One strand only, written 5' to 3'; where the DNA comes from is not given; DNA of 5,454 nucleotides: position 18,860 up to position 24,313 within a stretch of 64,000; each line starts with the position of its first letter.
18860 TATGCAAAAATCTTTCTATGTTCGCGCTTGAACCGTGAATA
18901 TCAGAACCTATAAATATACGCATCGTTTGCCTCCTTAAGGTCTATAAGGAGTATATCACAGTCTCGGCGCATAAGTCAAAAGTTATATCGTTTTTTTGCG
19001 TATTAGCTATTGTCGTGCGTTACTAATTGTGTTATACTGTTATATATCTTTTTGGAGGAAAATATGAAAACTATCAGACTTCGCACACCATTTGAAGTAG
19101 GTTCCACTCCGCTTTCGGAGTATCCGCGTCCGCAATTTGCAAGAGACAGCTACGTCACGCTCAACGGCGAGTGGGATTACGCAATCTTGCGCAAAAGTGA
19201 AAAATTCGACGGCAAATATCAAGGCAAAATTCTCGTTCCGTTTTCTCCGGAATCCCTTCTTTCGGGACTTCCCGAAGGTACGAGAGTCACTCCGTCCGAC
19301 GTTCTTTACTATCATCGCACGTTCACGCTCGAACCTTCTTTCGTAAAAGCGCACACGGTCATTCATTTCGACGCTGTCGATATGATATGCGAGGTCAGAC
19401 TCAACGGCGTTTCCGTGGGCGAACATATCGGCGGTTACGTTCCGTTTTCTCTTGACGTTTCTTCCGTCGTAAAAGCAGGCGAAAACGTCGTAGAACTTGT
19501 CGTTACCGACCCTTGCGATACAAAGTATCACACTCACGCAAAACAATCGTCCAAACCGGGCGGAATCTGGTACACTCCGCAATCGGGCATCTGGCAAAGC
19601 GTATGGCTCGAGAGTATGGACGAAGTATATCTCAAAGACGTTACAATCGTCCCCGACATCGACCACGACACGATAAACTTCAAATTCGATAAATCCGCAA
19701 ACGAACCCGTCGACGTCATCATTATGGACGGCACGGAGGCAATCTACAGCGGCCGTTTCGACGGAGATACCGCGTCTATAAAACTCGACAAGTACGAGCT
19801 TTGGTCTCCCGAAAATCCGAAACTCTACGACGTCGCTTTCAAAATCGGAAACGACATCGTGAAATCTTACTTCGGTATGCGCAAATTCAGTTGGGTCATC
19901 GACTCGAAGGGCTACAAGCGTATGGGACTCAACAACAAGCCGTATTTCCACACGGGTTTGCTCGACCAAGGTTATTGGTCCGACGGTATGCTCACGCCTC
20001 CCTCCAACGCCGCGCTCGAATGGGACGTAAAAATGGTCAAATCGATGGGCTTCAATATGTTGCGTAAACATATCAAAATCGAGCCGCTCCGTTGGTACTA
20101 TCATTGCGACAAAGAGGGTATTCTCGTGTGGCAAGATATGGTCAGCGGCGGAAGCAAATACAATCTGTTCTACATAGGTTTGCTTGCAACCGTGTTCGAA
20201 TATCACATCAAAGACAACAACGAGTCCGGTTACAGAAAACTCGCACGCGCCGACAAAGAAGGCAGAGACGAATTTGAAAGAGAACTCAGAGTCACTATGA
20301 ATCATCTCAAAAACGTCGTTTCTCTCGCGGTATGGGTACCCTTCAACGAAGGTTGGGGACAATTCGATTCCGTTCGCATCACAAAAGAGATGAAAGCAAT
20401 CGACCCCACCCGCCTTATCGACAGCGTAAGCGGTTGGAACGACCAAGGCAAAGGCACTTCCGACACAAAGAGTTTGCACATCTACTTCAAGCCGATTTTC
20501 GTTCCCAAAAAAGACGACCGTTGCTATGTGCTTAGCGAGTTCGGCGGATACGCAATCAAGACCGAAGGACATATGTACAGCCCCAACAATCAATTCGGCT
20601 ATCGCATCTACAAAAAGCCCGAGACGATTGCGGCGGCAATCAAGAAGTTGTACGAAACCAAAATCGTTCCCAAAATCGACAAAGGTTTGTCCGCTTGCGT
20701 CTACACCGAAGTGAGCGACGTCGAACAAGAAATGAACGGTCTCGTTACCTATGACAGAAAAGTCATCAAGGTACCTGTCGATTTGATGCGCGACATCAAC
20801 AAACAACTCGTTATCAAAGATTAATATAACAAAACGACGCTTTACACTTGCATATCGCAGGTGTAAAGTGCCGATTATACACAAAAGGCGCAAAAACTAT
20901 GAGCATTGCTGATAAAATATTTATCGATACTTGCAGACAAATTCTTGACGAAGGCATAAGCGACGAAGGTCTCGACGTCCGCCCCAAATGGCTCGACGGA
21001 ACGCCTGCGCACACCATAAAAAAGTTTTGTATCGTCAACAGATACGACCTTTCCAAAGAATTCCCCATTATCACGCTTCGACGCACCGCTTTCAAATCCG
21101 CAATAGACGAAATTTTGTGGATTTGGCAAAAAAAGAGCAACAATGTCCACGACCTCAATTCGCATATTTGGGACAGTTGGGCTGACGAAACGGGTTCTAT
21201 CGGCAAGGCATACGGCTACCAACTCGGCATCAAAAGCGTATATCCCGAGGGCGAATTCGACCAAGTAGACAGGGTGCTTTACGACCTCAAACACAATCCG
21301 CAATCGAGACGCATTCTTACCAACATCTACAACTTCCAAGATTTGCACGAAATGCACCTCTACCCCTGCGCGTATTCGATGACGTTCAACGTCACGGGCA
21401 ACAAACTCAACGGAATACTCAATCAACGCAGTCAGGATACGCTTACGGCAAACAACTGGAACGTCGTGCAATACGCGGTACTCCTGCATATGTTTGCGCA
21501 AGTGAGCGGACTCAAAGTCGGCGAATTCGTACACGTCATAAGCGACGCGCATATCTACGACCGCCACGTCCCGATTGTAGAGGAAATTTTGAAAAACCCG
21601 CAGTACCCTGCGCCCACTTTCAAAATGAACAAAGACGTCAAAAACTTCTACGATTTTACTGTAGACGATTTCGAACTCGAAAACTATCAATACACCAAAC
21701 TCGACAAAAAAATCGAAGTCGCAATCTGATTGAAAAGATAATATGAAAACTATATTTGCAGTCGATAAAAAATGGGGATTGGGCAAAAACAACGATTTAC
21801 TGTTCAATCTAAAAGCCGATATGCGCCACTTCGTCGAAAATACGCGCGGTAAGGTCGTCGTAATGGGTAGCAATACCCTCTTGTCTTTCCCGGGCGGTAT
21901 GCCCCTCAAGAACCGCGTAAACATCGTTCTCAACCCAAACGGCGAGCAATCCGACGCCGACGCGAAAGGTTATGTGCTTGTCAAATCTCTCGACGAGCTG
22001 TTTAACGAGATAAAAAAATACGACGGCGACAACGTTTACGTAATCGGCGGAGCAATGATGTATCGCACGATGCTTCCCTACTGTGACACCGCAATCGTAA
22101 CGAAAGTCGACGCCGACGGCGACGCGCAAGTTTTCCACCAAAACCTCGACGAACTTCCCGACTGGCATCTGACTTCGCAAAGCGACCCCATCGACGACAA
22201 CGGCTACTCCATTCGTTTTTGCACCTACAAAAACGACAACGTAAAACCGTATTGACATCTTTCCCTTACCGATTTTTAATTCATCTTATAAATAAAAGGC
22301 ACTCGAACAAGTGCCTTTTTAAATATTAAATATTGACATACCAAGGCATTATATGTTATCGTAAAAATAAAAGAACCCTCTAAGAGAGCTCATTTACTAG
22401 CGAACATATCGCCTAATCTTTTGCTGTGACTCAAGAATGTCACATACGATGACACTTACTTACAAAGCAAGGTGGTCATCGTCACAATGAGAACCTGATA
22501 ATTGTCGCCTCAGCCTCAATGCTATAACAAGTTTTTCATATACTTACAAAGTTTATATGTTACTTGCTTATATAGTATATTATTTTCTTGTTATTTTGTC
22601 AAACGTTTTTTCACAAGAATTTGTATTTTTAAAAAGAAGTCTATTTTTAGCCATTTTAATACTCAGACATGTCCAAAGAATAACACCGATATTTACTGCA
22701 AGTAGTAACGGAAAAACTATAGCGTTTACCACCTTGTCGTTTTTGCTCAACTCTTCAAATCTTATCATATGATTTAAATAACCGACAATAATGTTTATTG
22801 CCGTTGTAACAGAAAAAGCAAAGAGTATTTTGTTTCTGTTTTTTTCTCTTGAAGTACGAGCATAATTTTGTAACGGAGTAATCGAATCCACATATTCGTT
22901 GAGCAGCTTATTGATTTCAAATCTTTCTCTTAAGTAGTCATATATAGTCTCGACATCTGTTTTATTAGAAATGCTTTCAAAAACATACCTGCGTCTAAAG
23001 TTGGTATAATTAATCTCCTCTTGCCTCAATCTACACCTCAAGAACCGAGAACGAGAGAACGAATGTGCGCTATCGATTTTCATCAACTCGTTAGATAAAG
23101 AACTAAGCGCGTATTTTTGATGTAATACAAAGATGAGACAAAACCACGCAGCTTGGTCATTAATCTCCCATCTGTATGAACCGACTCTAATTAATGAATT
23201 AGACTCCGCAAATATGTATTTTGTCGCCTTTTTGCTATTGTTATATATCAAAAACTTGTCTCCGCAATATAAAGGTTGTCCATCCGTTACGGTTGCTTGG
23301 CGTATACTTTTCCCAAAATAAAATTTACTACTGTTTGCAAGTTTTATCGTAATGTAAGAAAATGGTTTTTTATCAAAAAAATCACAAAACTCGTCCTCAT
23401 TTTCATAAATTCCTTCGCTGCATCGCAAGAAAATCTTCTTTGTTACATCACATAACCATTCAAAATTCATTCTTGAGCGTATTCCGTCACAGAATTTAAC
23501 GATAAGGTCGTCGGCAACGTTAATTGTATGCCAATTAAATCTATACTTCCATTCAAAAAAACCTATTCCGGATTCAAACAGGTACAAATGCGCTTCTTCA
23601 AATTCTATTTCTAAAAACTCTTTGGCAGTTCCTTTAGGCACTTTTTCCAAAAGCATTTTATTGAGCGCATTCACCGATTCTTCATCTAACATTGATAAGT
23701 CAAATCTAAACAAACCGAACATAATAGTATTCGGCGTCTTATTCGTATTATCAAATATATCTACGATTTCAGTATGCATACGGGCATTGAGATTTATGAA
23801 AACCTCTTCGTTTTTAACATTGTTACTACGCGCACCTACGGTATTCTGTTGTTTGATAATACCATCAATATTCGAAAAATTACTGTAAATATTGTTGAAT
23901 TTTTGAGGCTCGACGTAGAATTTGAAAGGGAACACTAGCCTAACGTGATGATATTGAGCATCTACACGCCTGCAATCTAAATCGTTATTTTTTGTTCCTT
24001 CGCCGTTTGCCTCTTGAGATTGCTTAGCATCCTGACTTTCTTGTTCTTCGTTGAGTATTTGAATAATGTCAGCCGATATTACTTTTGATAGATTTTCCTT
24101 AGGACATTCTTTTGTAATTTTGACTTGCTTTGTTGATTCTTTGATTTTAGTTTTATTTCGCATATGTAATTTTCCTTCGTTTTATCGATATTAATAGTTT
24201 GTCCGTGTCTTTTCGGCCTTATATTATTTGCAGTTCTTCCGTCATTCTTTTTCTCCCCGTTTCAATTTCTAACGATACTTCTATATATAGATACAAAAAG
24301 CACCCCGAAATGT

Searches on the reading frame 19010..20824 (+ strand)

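Call 78: search_protein_families(library=pfam, proteins=[window:19010-20824:+], max_evalue=0.001)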
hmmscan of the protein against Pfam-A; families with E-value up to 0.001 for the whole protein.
window:19010-20824:+ (604 aa): 4 families
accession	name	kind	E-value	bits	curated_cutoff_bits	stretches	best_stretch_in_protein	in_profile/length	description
PF02837.24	Glyco_hydro_2_N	-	6.8e-15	55.8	28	1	97-200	65-165/169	Glycosyl hydrolases family 2, sugar binding domain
PF22666.2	Glyco_hydro_2_N2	-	2.3e-10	41.2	27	1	100-180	51-132/167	Glycosyl hydrolase 2 galactose-binding domain-like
PF00703.27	Glyco_hydro_2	-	3.6e-07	31.4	23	1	222-291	34-109/109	Glycosyl hydrolases family 2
PF02836.23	Glyco_hydro_2_C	-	7.1e-07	29.1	21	1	332-584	34-285/302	Glycosyl hydrolases family 2, TIM barrel domain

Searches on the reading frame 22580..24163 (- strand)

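Call 3: search_protein_families(library=pfam, proteins=[window:22580-24163:-], max_evalue=0.01)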
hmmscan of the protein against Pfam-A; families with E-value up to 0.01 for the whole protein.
window:22580-24163:- (527 aa): 0 families

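Call 21: search_protein_families(library=ncbifam, proteins=[window:22580-24163:-], max_evalue=0.1)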
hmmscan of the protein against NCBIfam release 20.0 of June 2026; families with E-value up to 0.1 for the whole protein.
window:22580-24163:- (527 aa): 0 families

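Call 22: search_protein_families(library=padloc, proteins=[window:22580-24163:-], max_evalue=0.1)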
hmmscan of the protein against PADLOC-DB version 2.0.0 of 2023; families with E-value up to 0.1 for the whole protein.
window:22580-24163:- (527 aa): 2 families
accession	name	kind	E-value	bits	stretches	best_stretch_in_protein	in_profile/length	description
PDLC01043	CorA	-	2.6e-09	34.3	1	345-467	291-409/457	CorA-like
PDLC01174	CorA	-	6.3e-08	30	1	344-504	292-438/446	CorA-like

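Call 23: search_protein_families(library=phrogs, proteins=[window:22580-24163:-], max_evalue=0.1)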
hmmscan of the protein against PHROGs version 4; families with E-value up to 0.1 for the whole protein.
window:22580-24163:- (527 aa): 1 family
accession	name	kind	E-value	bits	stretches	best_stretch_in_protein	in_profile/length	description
phrog_26437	-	unknown function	0.084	14.4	0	13-54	2-42/85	-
